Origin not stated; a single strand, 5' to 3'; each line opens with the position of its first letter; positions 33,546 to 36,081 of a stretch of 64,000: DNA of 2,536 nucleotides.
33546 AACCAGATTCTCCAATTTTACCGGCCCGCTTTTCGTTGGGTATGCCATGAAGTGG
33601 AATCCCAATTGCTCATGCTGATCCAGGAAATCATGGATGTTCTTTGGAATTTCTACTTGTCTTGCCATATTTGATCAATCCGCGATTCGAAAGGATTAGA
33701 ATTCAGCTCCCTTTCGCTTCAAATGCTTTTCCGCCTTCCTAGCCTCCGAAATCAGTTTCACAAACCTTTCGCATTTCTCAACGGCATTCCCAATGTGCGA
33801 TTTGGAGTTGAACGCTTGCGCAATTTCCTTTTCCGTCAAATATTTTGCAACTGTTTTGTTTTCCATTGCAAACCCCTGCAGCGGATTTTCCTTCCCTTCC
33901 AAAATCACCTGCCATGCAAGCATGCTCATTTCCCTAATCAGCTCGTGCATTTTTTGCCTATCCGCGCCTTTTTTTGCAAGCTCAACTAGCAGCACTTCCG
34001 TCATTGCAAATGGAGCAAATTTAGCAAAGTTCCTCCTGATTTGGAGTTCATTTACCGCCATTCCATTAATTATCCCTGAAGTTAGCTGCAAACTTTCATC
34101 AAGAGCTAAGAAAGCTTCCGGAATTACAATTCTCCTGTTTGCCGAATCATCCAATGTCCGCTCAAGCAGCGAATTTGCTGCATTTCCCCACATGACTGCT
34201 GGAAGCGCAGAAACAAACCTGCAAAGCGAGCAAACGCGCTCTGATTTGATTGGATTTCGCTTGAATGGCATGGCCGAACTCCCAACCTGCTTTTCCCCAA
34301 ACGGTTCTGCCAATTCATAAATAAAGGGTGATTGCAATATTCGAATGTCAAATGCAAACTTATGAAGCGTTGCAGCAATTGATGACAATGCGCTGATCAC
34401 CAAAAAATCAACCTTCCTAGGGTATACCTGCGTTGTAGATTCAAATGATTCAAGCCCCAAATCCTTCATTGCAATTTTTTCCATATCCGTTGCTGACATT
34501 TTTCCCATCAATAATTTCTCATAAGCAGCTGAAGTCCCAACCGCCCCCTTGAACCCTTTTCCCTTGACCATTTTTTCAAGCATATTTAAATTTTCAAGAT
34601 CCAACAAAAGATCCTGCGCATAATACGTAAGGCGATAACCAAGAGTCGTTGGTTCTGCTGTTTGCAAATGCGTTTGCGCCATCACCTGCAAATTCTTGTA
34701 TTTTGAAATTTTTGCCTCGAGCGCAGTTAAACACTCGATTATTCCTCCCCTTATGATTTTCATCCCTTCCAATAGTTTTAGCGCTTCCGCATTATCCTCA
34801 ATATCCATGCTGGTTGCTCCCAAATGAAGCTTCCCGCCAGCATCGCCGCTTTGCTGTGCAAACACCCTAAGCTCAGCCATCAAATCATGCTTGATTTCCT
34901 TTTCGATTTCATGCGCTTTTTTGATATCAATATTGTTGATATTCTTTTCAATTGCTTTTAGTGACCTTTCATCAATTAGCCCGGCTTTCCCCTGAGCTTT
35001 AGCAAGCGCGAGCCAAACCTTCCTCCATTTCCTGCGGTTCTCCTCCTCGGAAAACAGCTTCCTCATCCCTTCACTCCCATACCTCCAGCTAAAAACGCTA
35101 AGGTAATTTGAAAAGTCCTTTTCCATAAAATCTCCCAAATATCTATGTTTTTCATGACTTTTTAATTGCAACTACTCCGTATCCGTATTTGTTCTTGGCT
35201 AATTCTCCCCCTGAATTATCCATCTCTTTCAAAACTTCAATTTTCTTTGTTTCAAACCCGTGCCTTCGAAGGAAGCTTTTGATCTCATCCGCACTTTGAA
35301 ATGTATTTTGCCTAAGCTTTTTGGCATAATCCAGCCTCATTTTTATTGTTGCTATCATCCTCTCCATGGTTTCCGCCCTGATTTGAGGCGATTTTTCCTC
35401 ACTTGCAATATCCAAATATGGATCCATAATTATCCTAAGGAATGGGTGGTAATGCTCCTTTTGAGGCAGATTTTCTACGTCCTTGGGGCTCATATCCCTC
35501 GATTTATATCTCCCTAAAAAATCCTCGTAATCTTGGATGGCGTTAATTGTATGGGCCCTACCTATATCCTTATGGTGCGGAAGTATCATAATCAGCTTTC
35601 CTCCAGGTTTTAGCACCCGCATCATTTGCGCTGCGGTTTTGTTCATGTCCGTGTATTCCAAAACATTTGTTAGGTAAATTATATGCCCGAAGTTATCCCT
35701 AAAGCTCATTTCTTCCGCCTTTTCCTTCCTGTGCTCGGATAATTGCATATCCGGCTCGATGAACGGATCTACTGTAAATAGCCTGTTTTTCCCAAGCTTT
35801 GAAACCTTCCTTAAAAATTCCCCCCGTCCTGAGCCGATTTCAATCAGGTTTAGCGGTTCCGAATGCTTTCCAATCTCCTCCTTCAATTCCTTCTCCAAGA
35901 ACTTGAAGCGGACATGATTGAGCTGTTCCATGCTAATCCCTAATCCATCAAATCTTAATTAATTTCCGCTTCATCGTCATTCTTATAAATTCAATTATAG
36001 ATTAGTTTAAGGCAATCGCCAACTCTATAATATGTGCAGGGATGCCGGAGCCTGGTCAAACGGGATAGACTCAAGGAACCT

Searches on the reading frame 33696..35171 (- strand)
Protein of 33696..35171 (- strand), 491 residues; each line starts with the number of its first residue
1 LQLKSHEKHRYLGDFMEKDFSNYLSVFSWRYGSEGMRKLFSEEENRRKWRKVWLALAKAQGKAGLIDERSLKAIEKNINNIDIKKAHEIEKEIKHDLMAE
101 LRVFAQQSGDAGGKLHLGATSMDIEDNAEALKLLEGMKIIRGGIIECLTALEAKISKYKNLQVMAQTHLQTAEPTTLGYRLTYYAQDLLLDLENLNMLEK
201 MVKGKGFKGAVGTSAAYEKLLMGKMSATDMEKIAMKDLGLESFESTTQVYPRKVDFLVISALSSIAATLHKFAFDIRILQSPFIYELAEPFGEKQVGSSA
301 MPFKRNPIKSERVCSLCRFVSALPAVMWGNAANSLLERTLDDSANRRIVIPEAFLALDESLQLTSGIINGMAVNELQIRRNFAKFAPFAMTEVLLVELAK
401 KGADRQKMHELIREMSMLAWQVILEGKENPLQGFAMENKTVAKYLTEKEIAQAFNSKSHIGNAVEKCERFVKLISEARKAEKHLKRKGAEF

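Call 29: search_protein_families(library=pfam, proteins=[window:33696-35171:-], max_evalue=0.0001)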
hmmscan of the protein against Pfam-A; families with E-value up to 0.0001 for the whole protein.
window:33696-35171:- (491 aa): 2 families
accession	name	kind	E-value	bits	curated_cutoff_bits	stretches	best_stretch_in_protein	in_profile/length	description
PF00206.25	Lyase_1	-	2e-30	106.8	27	1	46-318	20-308/312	Lyase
PF10397.14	ADSL_C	-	6.3e-16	58.9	32.7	1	387-470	1-79/79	Adenylosuccinate lyase C-terminus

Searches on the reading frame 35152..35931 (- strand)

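Call 70: search_protein_families(library=pfam, proteins=[window:35152-35931:-], max_evalue=0.0001)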
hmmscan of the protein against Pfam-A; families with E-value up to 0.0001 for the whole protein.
window:35152-35931:- (259 aa): 3 families
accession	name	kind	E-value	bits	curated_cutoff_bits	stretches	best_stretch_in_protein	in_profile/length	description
PF13489.12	Methyltransf_23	-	1.1e-10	42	27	1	5-227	2-160/164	Methyltransferase domain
PF08241.18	Methyltransf_11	-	1.4e-09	38.9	21.2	1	31-115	2-95/95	Methyltransferase domain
PF13649.12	Methyltransf_25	-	1.3e-05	26.2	27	0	31-111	3-97/97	Methyltransferase domain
